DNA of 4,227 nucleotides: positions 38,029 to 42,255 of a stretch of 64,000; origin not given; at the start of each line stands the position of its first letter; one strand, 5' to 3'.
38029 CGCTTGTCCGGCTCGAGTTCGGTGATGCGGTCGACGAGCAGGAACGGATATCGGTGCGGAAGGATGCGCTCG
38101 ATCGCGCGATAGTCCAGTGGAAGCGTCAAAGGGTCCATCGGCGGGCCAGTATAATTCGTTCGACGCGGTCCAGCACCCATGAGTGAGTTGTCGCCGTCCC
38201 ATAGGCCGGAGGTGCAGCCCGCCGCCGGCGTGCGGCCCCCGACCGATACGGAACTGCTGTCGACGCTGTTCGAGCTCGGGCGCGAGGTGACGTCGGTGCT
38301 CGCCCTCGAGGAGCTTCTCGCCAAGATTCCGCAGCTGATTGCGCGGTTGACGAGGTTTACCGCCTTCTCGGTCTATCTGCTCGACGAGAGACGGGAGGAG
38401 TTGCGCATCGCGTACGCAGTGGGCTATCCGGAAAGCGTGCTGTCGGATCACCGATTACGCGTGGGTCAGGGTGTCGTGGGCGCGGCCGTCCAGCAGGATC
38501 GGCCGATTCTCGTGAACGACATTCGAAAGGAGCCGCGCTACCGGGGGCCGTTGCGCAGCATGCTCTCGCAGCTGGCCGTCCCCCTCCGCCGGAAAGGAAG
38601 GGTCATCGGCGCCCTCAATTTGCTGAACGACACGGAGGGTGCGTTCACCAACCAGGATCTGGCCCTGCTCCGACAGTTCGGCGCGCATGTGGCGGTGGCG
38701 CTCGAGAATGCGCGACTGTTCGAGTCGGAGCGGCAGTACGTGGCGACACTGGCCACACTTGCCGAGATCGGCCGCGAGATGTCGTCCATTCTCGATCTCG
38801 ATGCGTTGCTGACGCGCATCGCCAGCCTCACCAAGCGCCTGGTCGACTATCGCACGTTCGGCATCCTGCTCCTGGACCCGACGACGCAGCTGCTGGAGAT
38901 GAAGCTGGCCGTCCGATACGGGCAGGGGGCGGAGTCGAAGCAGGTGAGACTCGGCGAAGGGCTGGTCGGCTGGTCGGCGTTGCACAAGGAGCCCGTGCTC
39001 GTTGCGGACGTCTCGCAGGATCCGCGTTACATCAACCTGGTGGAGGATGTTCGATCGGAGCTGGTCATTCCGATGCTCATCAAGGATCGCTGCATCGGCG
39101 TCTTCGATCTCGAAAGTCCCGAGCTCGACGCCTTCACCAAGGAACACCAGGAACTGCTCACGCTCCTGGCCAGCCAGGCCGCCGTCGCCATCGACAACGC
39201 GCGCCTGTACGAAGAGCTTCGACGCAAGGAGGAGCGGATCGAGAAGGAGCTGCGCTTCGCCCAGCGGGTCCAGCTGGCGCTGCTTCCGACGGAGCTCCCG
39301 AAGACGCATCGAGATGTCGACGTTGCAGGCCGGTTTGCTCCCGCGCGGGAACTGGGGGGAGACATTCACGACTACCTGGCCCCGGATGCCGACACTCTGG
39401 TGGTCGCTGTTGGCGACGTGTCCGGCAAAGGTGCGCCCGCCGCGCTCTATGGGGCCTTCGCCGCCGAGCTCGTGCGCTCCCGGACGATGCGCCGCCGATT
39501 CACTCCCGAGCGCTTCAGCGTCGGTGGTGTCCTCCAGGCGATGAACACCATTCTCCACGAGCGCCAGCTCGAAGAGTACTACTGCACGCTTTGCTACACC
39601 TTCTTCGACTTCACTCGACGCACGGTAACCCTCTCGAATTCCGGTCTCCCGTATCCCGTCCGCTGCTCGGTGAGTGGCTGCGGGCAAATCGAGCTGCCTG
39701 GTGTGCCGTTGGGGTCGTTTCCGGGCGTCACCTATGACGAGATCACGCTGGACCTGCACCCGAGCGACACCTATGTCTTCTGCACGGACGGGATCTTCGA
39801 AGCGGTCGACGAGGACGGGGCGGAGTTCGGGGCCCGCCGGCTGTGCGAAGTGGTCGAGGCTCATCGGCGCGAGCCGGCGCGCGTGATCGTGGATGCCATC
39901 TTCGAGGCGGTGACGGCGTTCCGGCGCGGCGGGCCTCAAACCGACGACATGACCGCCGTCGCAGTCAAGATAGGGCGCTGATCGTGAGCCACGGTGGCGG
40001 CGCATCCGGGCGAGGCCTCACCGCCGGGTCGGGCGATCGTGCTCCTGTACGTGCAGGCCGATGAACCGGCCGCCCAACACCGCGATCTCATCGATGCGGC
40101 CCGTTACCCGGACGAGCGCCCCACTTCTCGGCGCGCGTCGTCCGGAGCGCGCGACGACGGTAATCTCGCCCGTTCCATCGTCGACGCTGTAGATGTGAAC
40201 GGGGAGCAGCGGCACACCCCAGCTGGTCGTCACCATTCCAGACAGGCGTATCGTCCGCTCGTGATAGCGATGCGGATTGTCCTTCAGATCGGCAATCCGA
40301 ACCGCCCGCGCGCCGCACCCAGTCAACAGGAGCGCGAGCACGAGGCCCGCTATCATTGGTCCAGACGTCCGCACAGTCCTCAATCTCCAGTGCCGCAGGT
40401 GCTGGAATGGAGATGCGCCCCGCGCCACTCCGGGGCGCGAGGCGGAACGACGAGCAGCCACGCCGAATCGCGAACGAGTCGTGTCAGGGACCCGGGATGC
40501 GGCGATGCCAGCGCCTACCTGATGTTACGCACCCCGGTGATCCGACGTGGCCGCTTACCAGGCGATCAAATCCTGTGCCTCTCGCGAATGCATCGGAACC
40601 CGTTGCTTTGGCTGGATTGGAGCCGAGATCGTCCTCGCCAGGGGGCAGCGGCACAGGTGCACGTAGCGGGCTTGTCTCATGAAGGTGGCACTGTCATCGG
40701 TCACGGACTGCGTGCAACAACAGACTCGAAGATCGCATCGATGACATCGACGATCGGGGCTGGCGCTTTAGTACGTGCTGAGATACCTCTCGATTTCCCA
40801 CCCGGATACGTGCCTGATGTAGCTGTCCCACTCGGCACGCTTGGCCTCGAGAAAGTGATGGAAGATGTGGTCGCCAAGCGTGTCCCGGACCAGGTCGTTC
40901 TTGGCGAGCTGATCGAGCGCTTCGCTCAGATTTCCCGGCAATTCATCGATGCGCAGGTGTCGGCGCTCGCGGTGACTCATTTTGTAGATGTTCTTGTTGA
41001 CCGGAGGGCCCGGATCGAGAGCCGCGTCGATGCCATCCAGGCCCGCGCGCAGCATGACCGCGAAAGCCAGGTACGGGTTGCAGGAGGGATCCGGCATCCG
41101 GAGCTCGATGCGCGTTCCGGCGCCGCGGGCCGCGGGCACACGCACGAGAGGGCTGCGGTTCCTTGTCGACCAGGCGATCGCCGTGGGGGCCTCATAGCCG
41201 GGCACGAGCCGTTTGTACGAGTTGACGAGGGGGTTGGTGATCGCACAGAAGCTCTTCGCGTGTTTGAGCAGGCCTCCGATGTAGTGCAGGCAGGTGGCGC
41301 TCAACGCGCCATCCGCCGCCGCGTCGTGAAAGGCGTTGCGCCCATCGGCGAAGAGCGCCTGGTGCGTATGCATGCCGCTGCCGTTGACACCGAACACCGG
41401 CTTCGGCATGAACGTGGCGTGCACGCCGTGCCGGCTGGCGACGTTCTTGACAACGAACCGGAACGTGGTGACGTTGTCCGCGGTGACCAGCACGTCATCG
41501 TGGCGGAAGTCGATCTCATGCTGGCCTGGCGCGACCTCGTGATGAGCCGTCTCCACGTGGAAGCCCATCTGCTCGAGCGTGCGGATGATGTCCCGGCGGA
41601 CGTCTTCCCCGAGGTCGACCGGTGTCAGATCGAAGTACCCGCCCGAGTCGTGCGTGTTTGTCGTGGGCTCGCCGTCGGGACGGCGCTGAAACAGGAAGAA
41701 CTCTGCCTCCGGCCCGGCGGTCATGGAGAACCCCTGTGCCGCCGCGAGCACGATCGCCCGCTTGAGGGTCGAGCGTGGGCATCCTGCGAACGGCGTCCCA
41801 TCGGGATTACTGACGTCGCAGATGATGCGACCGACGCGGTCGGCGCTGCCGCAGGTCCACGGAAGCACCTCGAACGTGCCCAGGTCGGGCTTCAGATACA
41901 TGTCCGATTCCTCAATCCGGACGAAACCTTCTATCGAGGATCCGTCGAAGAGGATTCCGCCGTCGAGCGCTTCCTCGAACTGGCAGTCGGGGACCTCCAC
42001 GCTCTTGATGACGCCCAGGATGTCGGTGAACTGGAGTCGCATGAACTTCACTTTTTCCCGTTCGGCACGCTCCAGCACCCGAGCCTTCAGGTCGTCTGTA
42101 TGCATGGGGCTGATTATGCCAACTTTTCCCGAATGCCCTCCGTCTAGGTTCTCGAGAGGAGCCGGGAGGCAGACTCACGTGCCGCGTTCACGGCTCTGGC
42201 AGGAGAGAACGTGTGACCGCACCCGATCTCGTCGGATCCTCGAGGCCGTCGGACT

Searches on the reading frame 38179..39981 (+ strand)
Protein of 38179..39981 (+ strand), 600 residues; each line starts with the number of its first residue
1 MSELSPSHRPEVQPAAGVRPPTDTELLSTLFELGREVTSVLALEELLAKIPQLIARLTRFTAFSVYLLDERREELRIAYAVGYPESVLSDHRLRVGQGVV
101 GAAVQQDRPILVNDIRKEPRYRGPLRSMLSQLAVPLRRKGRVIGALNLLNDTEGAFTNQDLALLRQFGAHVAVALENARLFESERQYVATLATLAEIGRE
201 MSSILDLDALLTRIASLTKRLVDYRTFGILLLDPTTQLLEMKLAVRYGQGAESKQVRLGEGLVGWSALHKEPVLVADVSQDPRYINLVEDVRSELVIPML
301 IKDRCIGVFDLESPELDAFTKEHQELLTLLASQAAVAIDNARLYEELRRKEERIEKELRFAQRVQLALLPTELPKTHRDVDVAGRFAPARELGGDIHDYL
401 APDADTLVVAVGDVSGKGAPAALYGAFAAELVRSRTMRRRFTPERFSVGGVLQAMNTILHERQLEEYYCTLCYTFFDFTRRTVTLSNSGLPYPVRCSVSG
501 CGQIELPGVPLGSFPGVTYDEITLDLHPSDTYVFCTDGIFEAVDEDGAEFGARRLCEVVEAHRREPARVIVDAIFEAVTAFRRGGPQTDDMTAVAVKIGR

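Call 55: search_protein_families(library=pfam, proteins=[window:38179-39981:+], max_evalue=0.0001)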
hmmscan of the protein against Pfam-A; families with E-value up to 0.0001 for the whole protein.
window:38179-39981:+ (600 aa): 5 families
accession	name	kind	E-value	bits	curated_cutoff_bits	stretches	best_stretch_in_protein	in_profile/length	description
PF13185.12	GAF_2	-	5.3e-44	150.2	28.6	2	42-176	3-136/136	GAF domain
PF07228.17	SpoIIE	-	2.9e-36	125.6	25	1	404-598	2-191/192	Stage II sporulation protein E (SpoIIE)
PF01590.32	GAF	-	6.3e-35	121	22.4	2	43-175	2-133/133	GAF domain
PF13492.12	GAF_3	-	2e-28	99.8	27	2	43-177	2-129/129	GAF domain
PF11849.14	DUF3369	-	5.1e-05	24.1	27.2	0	318-347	139-168/168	Domain of unknown function (DUF3369)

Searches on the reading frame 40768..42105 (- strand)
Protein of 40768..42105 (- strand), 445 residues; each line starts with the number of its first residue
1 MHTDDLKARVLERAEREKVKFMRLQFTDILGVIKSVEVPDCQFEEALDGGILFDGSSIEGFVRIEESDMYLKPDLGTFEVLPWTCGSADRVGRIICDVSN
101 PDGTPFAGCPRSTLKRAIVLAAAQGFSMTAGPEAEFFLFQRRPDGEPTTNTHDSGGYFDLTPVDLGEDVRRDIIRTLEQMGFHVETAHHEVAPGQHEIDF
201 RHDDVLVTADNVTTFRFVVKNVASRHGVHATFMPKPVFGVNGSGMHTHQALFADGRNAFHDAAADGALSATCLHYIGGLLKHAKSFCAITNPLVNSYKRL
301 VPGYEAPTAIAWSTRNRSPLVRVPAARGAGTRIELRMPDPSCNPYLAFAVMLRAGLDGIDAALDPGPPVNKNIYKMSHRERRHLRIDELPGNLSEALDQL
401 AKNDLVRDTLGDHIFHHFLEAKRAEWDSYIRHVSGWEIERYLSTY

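Call 55: search_protein_families(library=pfam, proteins=[window:40768-42105:-], max_evalue=0.0001)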
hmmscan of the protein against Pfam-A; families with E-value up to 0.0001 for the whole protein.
window:40768-42105:- (445 aa): 2 families
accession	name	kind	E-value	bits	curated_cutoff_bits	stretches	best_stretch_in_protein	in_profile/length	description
PF00120.29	Gln-synt_C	-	5.1e-140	466.9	24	1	108-441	2-344/344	Glutamine synthetase, catalytic domain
PF03951.24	Gln-synt_N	-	2.2e-28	98.1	33.4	1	18-101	1-82/82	Glutamine synthetase, beta-Grasp domain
